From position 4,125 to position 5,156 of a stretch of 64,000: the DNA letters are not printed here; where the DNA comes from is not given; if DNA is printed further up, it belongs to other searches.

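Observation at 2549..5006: Divergent Elp3 / Trm9 gene pair: a eukaryote/archaea-type mcm5U34 wobble-modification module in a bacterium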

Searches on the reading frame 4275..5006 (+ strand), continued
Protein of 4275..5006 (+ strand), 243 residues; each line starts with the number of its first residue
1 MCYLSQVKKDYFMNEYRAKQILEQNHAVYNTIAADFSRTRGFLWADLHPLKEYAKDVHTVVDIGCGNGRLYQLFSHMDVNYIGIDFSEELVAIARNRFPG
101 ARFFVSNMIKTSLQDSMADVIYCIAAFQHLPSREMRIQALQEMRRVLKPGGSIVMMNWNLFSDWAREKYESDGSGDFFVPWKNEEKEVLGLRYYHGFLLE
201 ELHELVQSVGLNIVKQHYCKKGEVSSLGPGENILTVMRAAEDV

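Call 21: search_solved_structures(query=A1, max_evalue=0.00001, show_alignments=2)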
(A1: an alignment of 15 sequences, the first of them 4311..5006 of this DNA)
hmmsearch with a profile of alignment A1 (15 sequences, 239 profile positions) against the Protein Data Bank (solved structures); distinct sequences matched with E-value up to 0.00001: 132 (the best 60 are shown).
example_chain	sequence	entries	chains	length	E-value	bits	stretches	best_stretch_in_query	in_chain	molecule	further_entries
5cm2_Z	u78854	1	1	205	1.6e-29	105.7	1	26-230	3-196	TRNA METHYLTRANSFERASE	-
1ve3_A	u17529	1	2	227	3.8e-22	81.6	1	37-150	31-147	hypothetical protein PH0226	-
5wp5_A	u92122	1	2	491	1.9e-21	79.3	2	39-146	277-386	Phosphomethylethanolamine N-methyltransferase 2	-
3sm3_A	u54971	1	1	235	3.2e-21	78.6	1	38-238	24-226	SAM-dependent methyltransferases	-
5wp4_A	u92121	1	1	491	9.9e-20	73.7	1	40-145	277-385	Phosphoethanolamine N-methyltransferase 1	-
3bus_A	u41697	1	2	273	2.1e-19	72.6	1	41-144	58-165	Methyltransferase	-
3l8d_A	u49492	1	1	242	8.7e-19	70.6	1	14-143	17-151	Methyltransferase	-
6uak_A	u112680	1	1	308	1.1e-18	70.3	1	34-141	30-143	SAM dependent methyltransferase LahSB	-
6uv6_A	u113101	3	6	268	4.8e-18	68.2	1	43-143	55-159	D-glucose O-methyltransferase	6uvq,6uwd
8zc8_A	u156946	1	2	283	1.5e-15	60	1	41-145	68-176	MitM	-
21zq_A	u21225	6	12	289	1.6e-15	60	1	41-145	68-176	MitM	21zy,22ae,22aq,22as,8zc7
3ccf_A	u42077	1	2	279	2.4e-15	59.3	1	24-143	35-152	Cyclopropane-fatty-acyl-phospholipid synthase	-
4iv8_A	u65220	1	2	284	2.6e-15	59.2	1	36-162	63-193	Phosphoethanolamine N-methyltransferase,putative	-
4ine_A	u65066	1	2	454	7.8e-15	57.7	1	41-145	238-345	Protein PMT-2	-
9w6x_A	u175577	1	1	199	9.3e-15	57.4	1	44-145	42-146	YtkW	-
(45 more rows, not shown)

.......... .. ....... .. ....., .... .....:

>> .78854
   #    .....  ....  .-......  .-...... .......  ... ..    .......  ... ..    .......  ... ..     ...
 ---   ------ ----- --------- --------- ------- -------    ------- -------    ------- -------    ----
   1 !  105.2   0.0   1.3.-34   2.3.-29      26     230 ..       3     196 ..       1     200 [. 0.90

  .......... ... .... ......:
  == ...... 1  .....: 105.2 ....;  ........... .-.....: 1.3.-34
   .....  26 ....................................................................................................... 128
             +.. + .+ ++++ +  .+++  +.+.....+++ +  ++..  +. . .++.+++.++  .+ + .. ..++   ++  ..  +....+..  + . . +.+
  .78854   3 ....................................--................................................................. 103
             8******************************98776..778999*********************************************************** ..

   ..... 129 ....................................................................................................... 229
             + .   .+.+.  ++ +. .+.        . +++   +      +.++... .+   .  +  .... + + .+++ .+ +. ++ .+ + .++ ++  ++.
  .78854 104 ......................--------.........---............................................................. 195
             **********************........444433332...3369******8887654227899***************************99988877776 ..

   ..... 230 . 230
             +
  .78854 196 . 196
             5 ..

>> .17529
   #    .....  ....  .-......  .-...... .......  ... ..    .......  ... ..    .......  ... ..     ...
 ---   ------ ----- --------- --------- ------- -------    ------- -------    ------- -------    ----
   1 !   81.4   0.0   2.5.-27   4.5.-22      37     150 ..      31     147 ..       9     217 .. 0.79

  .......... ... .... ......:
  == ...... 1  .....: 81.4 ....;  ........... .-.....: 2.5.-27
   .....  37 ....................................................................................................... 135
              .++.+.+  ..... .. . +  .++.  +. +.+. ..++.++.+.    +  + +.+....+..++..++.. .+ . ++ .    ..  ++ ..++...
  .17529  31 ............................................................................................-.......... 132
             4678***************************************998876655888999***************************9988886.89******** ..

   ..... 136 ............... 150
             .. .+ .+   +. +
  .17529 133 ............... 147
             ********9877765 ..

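Call 32: predict_structure(alignment_id=A1)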
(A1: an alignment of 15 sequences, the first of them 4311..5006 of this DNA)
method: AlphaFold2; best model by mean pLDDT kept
length: 231 residues; sequences in the alignment: 15
mean_pLDDT: 91.2   pTM: 0.90
mean pLDDT of the five models: 91.2, 90.9, 90.2, 89.9, 89.5
residues with pLDDT >= 90: 178; 70-90: 42; 50-70: 10; < 50: 1
segments of 3 or more residues with pLDDT < 50: none
pLDDT, mean of each block of 10 residues (from residue 1): 92 97 87 88 97 93 95 98 95 96 97 95 97 96 92 71 86 93 93 95 90 73 88 39
secondary structure, 60 per line:
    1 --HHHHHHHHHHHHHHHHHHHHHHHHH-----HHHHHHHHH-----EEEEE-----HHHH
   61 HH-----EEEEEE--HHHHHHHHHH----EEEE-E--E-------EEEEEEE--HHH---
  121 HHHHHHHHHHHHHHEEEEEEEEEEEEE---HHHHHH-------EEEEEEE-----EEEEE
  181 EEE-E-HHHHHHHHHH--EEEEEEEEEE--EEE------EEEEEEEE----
elements in order: H3-27 H33-41 E47-51 H57-62 E68-73 H76-85 E90-93 E106-112 H121-134 E135-147 H151-156 E164-170 E176-183 H187-196 E199-208 E211-213 E220-227

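Call 35: fold_search(model_id=the predicted structure, library=pdb)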
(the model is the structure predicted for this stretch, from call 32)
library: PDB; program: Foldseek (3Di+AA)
matches with E <= 10: 1991; with E <= 0.001: 1515
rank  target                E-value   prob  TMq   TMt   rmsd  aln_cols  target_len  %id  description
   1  5cm2_Z                3.9e-18  1.00  0.68  0.85   2.9       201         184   26  Structure of Y. lipolytica Trm9-Trm112 complex, a methyltransferase modifying U34 in the anticodon loop of some tRNAs (released 2015-10-21)
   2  3sm3                  3.1e-16  1.00  0.69  0.75   4.4       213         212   23  Crystal Structure of SAM-dependent methyltransferases Q8PUK2_METMA from Methanosarcina mazei. Northeast Structural Genom (released 2011-07-20)
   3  3l8d                  1.0e-15  1.00  0.65  0.73   3.5       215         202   18  Crystal structure of methyltransferase from Bacillus Thuringiensis (released 2010-01-12)
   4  1y8c                  1.1e-15  1.00  0.67  0.63   8.1       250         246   15  Crystal structure of a S-adenosylmethionine-dependent methyltransferase from Clostridium acetobutylicum ATCC 824 (released 2004-12-28)
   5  4hgy_B                3.1e-15  1.00  0.67  0.67   4.0       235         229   17  Structure of the CcbJ Methyltransferase from Streptomyces caelestis (released 2013-10-30)
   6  7f1e_A                3.5e-15  1.00  0.74  0.70   4.7       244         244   15  Structure of METTL6 bound with SAM (released 2022-01-12)
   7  4hh4_B                4.9e-15  1.00  0.69  0.64   5.4       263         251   16  Structure of the CcbJ Methyltransferase from Streptomyces caelestis (released 2013-10-30)
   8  1ve3_A                5.2e-15  1.00  0.65  0.70   7.9       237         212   21  Crystal structure of PH0226 protein from Pyrococcus horikoshii OT3 (released 2005-05-24)
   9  4hh4_A                5.5e-15  1.00  0.72  0.66   4.4       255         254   17  Structure of the CcbJ Methyltransferase from Streptomyces caelestis (released 2013-10-30)
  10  6f5z_A                5.5e-15  1.00  0.66  0.68   5.8       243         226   19  Complex between the Haloferax volcanii Trm112 methyltransferase activator and the Hvo_0019 putative methyltransferase (released 2018-07-11)
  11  7f1e_B                8.1e-15  1.00  0.75  0.75   5.4       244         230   15  Structure of METTL6 bound with SAM (released 2022-01-12)
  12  4hgz_B                8.1e-15  1.00  0.68  0.69   3.8       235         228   17  Structure of the CcbJ Methyltransferase from Streptomyces caelestis (released 2013-10-30)
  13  8p7b_A                1.1e-14  1.00  0.78  0.75   4.8       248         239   15  CryoEM structure of METTL6 tRNA SerRS complex in a 1:2:2 stoichiometry (released 2024-06-12)
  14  4hh4_C                1.1e-14  1.00  0.75  0.68   4.2       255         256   16  Structure of the CcbJ Methyltransferase from Streptomyces caelestis (released 2013-10-30)
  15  8owx_B                1.2e-14  1.00  0.71  0.67   5.0       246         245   17  Crystal Structure of METTL6 bound to SAH (released 2024-05-08)
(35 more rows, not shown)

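Call 62: search_protein_representatives(alignment_id=A1)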
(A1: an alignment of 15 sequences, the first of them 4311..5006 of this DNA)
Query: 15 sequences, 239 profile positions. Proteins with E-value up to 0.001 (for the whole library): 310946; up to 1e-10: 51113; up to 1e-30: 1750. The best 150 are listed.
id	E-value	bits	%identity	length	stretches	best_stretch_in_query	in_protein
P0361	1.4e-86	305.7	-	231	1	1-237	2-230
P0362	3.6e-84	297.8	-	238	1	1-238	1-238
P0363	5.8e-82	290.6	-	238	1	1-238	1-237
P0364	5.4e-81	287.4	-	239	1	1-238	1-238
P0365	1.9e-80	285.6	-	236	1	1-232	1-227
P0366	2.0e-80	285.6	-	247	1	1-238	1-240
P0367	2.9e-79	281.8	-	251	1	1-238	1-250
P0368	6.4e-79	280.6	-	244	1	5-237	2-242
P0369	9.9e-79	280.0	-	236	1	5-236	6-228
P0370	1.4e-78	279.5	-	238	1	1-224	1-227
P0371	1.5e-78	279.4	-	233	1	1-238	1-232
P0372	3.2e-78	278.3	-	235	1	1-238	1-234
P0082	3.3e-78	278.3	-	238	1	1-238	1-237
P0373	5.6e-78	277.5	-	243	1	1-238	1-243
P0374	2.0e-77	275.7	-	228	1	1-238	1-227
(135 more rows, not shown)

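Call 84: search_protein_families(library=ncbifam, proteins=[P0087, P0084], max_evalue=1e-8)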
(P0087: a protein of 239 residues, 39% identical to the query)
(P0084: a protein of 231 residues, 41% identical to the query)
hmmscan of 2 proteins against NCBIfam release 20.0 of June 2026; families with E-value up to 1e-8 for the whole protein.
P0087 (239 aa): 13 families
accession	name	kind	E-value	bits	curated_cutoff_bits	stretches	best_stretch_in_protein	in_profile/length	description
NF045667.1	MTase_DVU1556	equivalog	4.3e-14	52.5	155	1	37-144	14-119/213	DVU_1556 family methyltransferase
NF001241.0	PRK00216.1-2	equivalog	8.6e-13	48.4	327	1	8-156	15-159/231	demethylmenaquinone methyltransferase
TIGR01934.1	MenG_MenH_UbiE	subfamily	3.1e-12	46.3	158.35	1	8-155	3-152/223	ubiquinone/menaquinone biosynthesis methyltransferase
NF001244.0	PRK00216.1-5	equivalog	1e-11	44.6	216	1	5-162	9-171/236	bifunctional demethylmenaquinone methyltransferase/2-methoxy-6-polyprenyl-1,4-benzoquinol methylase UbiE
NF043040.1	corrin_prot_MT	hypoth_equivalog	1.6e-11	44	180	1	8-144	6-147/216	corrinoid protein-associated methyltransferase CpaM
NF001243.0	PRK00216.1-4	equivalog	4.6e-11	42.5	235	1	6-147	9-154/237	demethylmenaquinone methyltransferase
TIGR02752.1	MenG_heptapren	equivalog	4.8e-11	42.6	419.85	1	6-148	7-153/231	demethylmenaquinone methyltransferase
NF007610.0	PRK10258.1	equivalog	8.1e-10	38.4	342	1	21-162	17-154/251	malonyl-ACP O-methyltransferase BioC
NF008823.0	PRK11873.1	subfamily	9.4e-10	38.4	263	1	43-142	75-179/272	arsenite methyltransferase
NF041537.1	ArsM_AhpD_UU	exception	2.2e-09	36.5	510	1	42-144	73-180/345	arsenite methyltransferase/AhpD domain selenoprotein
NF045825.1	FAmtase_mtf2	equivalog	2.7e-09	36.6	400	1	44-146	57-160/248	fatty-acid O-methyltransferase Mtf2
NF047649.1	MTase_UXPK_star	exception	2.8e-09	36.4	460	1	43-144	75-181/283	methyltransferase/UXPK-star double selenoprotein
NF045823.1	PthPhpthDimycoMt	equivalog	2.9e-09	36.5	300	1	44-147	65-169/256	phthiotriol/phenolphthiotriol dimycocerosates methyltransferase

P0084 (231 aa): 24 families
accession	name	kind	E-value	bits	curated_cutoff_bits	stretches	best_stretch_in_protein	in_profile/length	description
NF045667.1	MTase_DVU1556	equivalog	1.8e-20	73.3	155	1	41-150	19-126/213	DVU_1556 family methyltransferase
NF001243.0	PRK00216.1-4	equivalog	7.2e-18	64.8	235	1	8-168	11-179/237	demethylmenaquinone methyltransferase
TIGR01934.1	MenG_MenH_UbiE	subfamily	1.4e-17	63.8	158.35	1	9-206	4-204/223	ubiquinone/menaquinone biosynthesis methyltransferase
NF001244.0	PRK00216.1-5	equivalog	2e-16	60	216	1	11-142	15-152/236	bifunctional demethylmenaquinone methyltransferase/2-methoxy-6-polyprenyl-1,4-benzoquinol methylase UbiE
NF001241.0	PRK00216.1-2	equivalog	2.9e-16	59.8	327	1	8-150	15-154/231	demethylmenaquinone methyltransferase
TIGR02752.1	MenG_heptapren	equivalog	1.7e-15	57.2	419.85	1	8-142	9-148/231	demethylmenaquinone methyltransferase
NF040539.1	AST_met_ArsM_2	exception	1e-14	55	240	1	15-145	30-165/262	putative arsinothricin biosynthesis methyltransferase ArsM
TIGR02072.1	BioC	equivalog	1.1e-14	54.8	184.95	1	29-160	17-149/244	malonyl-ACP O-methyltransferase BioC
NF043040.1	corrin_prot_MT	hypoth_equivalog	3.2e-14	52.9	180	1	9-143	7-147/216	corrinoid protein-associated methyltransferase CpaM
NF045825.1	FAmtase_mtf2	equivalog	2.1e-13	50.1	400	1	44-149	58-164/248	fatty-acid O-methyltransferase Mtf2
NF045823.1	PthPhpthDimycoMt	equivalog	7.3e-13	48.3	300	1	44-147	66-170/256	phthiotriol/phenolphthiotriol dimycocerosates methyltransferase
NF045649.1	2X_seleno_MduS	exception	4.6e-12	45.6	380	1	46-143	43-147/338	methyltransferase domain-containing selenoprotein MduS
NF001240.0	PRK00216.1-1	equivalog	2.7e-11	43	378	1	14-207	33-232/251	bifunctional demethylmenaquinone methyltransferase/2-methoxy-6-polyprenyl-1,4-benzoquinol methylase UbiE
NF008823.0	PRK11873.1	subfamily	3.2e-11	43.2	263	1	40-142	73-180/272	arsenite methyltransferase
NF041537.1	ArsM_AhpD_UU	exception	3.6e-11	42.4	510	1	40-143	72-180/345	arsenite methyltransferase/AhpD domain selenoprotein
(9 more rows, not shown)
